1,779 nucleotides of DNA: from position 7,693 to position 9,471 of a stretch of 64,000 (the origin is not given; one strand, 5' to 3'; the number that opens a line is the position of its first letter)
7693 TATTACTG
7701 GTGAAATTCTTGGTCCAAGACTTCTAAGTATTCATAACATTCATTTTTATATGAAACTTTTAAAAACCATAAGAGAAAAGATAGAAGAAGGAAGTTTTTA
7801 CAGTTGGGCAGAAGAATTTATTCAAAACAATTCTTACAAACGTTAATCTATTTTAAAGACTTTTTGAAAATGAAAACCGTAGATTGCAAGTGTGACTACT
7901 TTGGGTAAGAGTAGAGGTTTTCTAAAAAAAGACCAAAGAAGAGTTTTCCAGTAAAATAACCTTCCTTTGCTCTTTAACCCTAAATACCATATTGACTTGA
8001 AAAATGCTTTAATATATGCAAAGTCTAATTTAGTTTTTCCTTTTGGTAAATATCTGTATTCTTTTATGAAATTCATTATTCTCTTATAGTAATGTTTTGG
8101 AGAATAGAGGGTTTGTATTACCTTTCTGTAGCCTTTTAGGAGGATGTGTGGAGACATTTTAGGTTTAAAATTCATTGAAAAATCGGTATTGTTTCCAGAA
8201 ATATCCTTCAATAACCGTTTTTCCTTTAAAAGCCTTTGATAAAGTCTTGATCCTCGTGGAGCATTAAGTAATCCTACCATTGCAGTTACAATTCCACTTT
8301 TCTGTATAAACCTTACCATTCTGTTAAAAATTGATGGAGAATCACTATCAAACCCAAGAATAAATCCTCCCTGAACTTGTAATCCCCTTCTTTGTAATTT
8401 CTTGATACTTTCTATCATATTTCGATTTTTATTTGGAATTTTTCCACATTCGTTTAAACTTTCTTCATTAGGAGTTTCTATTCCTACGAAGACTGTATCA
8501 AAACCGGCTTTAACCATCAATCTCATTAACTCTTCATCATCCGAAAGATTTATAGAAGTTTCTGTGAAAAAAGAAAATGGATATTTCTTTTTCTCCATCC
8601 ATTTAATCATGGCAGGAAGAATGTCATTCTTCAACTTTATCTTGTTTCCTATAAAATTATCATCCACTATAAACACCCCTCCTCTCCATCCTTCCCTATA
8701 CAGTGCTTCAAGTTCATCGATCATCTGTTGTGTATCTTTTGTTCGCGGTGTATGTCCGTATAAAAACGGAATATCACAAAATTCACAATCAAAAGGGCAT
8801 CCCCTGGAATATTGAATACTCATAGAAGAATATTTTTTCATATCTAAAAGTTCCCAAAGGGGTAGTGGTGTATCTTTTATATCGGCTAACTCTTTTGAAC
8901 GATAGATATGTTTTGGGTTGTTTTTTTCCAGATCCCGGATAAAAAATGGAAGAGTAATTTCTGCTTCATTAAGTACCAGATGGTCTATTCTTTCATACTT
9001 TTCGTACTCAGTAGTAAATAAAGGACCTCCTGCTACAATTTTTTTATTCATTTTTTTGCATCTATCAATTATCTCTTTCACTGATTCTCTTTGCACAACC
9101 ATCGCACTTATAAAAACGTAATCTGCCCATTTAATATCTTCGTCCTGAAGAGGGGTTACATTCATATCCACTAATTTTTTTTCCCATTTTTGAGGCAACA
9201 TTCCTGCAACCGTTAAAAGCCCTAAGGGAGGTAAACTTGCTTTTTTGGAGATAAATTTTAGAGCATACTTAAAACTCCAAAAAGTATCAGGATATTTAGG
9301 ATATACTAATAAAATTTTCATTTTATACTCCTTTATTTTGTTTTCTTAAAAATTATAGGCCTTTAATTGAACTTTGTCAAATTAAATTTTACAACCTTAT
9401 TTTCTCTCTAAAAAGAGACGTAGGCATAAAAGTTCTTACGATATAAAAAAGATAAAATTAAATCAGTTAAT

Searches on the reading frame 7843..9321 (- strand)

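Call 31: search_protein_families(library=pfam, proteins=[window:7843-9321:-], max_evalue=0.00001)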
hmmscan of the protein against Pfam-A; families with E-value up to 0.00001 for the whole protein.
window:7843-9321:- (492 aa): 3 families
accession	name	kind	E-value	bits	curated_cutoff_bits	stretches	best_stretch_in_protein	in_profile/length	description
PF13282.11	DUF4070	-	2.5e-38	131.8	22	1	359-490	2-136/144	Domain of unknown function (DUF4070)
PF04055.27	Radical_SAM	-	8.8e-18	65.5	29.5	1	170-339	2-166/166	Radical SAM superfamily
PF02310.24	B12-binding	-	1.1e-12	48.3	32.1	1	29-124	11-117/121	B12 binding domain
